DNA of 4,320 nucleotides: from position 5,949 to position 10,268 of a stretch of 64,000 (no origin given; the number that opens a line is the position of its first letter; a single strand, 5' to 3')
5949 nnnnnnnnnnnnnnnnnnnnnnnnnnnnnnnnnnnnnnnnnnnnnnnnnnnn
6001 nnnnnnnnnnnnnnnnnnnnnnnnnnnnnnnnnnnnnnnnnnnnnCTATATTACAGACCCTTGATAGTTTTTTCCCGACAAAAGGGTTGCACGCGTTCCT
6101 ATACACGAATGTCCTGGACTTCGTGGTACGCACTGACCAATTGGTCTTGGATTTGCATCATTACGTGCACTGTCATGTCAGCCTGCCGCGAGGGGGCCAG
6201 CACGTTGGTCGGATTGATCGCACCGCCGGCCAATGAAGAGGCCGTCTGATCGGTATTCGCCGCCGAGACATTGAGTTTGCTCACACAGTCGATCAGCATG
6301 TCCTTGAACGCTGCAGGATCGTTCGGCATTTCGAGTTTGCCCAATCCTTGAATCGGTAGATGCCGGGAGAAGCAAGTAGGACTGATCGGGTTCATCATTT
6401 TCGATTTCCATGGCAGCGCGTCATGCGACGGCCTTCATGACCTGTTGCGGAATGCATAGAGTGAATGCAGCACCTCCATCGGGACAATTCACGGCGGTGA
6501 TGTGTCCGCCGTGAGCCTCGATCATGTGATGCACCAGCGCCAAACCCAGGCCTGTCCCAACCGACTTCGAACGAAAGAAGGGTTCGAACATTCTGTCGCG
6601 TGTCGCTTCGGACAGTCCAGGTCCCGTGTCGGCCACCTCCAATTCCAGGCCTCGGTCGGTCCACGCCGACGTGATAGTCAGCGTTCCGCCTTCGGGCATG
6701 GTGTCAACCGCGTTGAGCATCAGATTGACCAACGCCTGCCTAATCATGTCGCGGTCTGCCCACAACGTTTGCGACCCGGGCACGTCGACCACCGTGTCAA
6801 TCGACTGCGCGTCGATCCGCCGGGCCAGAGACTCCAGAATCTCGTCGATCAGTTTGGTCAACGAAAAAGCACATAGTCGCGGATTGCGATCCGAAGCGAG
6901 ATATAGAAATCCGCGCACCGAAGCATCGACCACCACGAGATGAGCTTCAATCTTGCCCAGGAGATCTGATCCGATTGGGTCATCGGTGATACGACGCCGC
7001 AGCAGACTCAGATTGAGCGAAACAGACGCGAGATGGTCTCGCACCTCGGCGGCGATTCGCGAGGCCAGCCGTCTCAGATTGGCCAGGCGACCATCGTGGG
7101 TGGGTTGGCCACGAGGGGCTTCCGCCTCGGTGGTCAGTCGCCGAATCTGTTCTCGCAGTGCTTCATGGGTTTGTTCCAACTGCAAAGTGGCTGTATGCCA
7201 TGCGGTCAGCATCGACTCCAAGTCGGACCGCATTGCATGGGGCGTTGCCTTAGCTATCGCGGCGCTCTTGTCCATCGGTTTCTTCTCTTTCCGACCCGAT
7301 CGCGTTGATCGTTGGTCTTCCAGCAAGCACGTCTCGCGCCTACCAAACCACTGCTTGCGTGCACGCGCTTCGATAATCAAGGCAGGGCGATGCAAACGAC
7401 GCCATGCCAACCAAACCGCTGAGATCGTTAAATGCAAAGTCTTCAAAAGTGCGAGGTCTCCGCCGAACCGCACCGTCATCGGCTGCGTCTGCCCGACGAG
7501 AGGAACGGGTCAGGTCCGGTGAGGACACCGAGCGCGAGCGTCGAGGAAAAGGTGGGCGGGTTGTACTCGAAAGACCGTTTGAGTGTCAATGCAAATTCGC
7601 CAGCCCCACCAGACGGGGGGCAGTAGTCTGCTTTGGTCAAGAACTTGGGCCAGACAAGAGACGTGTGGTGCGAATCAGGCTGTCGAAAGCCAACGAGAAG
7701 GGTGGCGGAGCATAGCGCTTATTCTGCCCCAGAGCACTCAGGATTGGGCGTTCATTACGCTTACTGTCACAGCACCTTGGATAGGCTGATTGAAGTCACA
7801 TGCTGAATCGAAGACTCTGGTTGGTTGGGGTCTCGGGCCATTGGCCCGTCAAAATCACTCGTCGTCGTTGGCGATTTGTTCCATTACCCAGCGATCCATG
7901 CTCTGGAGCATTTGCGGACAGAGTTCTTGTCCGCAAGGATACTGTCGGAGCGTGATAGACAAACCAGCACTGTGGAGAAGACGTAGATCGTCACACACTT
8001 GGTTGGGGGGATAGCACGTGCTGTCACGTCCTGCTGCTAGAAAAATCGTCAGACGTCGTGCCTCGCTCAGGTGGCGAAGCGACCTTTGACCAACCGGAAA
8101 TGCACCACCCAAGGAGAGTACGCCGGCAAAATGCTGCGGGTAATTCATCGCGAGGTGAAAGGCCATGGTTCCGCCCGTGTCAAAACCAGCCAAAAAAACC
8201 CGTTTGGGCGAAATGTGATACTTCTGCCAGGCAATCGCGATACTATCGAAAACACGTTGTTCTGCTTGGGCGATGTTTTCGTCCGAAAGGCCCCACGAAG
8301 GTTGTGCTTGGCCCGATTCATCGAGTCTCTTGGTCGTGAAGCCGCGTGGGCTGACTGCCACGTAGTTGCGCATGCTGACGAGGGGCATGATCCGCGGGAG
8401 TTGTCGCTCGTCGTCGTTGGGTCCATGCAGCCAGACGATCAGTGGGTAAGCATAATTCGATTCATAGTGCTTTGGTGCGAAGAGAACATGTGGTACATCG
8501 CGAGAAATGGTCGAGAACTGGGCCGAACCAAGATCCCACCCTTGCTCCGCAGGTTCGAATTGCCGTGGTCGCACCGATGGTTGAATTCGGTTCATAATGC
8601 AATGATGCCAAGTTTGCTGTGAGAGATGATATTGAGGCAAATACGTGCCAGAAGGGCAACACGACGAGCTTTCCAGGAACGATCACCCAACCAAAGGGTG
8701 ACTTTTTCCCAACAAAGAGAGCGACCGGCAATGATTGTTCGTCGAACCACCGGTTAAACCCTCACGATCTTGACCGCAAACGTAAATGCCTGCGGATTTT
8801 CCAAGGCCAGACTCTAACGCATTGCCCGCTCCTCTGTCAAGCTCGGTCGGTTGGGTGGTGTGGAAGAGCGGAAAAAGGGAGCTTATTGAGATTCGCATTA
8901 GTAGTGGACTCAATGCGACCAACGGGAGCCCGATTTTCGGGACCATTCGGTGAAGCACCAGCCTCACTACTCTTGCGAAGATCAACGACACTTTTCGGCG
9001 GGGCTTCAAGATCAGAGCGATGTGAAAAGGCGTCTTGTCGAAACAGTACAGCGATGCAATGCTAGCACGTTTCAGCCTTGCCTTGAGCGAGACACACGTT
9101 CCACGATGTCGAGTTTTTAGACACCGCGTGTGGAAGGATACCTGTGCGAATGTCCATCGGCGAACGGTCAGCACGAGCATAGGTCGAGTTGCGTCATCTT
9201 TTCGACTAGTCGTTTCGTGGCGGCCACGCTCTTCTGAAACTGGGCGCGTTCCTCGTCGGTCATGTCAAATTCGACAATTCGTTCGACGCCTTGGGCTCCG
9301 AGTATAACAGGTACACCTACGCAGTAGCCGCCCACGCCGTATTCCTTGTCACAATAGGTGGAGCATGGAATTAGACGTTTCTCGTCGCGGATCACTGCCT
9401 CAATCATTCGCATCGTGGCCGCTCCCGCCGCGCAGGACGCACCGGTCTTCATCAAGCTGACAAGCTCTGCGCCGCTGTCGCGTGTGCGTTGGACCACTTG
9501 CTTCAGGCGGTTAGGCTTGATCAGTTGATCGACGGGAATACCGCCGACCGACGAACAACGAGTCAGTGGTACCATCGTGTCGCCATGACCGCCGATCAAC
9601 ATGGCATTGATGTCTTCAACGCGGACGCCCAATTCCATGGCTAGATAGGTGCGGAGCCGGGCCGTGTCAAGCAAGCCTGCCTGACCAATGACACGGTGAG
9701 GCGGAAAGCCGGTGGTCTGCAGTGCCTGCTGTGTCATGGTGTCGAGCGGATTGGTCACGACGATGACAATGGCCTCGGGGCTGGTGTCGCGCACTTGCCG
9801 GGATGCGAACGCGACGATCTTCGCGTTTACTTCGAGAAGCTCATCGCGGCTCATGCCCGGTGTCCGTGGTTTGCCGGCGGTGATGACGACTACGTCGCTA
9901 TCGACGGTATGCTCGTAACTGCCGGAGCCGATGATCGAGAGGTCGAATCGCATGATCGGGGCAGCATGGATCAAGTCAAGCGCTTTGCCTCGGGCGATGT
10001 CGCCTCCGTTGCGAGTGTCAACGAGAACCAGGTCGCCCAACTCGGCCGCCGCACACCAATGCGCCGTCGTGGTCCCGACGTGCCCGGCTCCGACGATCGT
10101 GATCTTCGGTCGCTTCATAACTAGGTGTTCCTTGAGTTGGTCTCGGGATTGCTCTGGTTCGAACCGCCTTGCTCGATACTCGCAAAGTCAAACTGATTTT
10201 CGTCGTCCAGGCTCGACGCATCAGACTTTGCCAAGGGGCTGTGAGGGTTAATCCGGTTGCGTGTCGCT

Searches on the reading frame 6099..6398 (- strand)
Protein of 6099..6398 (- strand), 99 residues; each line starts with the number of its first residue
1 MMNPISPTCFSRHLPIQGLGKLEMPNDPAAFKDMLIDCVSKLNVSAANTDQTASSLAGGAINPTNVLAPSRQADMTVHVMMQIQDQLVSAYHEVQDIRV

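Call 5: search_protein_families(library=pfam, proteins=[window:6099-6398:-], max_evalue=0.01)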
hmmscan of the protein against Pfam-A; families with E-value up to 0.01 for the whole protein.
window:6099-6398:- (99 aa): 1 family
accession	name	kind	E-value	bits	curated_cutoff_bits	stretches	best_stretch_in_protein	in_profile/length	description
PF02049.23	FliE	-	1.9e-10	41.2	22.4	1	26-97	15-87/89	Flagellar hook-basal body complex protein FliE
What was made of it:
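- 6099..6398 (-): fliE (99 aa), immediately upstream. PF02049, E 2e-10 (call 5).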

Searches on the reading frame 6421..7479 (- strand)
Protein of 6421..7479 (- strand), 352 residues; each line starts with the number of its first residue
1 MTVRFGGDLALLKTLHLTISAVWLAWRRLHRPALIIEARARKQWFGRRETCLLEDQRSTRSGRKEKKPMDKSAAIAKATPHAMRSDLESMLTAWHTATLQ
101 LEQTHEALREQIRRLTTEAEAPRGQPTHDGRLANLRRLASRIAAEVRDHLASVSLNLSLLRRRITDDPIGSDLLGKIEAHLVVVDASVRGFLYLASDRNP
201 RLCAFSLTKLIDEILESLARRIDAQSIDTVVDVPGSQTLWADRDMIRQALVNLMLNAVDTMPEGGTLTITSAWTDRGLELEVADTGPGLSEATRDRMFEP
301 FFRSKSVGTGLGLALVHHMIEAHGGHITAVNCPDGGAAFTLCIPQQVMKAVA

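Call 5: search_protein_families(library=pfam, proteins=[window:6421-7479:-], max_evalue=0.01)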
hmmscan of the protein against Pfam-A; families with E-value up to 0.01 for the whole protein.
window:6421-7479:- (352 aa): 3 families
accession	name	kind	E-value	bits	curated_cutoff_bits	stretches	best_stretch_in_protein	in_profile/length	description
PF02518.31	HATPase_c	-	5.4e-24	85.2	26.4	1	242-346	2-110/111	Histidine kinase-, DNA gyrase B-, and HSP90-like ATPase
PF13581.12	HATPase_c_2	-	0.00031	21.2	27.4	1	249-322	35-111/127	Histidine kinase-like ATPase domain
PF10090.15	HPTransfase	-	0.0014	18.8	22.9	1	249-288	35-74/123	Histidine phosphotransferase C-terminal domain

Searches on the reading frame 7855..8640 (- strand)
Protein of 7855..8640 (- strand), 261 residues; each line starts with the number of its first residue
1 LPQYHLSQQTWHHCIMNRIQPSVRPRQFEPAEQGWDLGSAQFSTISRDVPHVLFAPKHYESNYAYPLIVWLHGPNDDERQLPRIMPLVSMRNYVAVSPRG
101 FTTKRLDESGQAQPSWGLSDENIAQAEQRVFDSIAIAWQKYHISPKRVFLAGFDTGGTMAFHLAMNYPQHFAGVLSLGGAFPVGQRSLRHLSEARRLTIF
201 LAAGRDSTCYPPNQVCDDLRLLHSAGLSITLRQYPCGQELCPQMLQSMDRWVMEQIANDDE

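Call 5: search_protein_families(library=pfam, proteins=[window:7855-8640:-], max_evalue=0.01)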
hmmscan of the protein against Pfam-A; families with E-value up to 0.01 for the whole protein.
window:7855-8640:- (261 aa): 8 families
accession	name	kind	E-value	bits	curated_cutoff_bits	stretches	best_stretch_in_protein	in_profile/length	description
PF02230.22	Abhydrolase_2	-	2e-13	51.1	23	1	65-251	14-212/217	Phospholipase/Carboxylesterase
PF00756.26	Esterase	-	7.9e-07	29.5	22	1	47-179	6-148/251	Putative esterase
PF00561.26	Abhydrolase_1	-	0.0002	21.6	25.8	1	137-182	60-110/245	alpha/beta hydrolase fold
PF01738.24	DLH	-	0.0014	18.7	21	1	93-204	42-151/217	Dienelactone hydrolase family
PF10503.15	Esterase_PHB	-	0.0019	17.9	23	1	65-175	16-126/219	Esterase PHB depolymerase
PF12146.15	Hydrolase_4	-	0.0037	17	27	1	123-189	52-118/239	Serine aminopeptidase, S33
PF07224.18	Chlorophyllase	-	0.0043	16.3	26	1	61-170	38-140/301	Chlorophyllase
PF07859.19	Abhydrolase_3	-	0.0052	17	25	1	134-168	63-93/210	alpha/beta hydrolase fold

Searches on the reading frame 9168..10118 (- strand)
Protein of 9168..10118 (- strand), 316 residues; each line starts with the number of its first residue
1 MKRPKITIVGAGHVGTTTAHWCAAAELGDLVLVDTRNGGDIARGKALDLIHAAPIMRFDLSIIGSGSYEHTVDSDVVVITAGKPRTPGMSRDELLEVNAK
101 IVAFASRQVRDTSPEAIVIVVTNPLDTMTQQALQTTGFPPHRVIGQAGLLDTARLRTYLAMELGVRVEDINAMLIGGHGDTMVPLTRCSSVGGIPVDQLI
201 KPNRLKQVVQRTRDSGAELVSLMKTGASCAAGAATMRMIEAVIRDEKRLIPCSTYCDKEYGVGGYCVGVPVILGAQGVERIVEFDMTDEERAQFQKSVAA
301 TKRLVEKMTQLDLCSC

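Call 5: search_protein_families(library=pfam, proteins=[window:9168-10118:-], max_evalue=0.01)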
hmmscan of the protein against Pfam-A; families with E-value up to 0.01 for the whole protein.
window:9168-10118:- (316 aa): 3 families
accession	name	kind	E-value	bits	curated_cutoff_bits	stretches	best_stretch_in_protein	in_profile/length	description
PF00056.29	Ldh_1_N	-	2.6e-38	131.7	27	1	5-145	2-141/141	lactate/malate dehydrogenase, NAD binding domain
PF02866.23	Ldh_1_C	-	1.6e-28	100.3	22.6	1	150-309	3-171/174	lactate/malate dehydrogenase, alpha/beta C-terminal domain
PF00899.27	ThiF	-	0.002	17.8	28.1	1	3-35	20-52/238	ThiF family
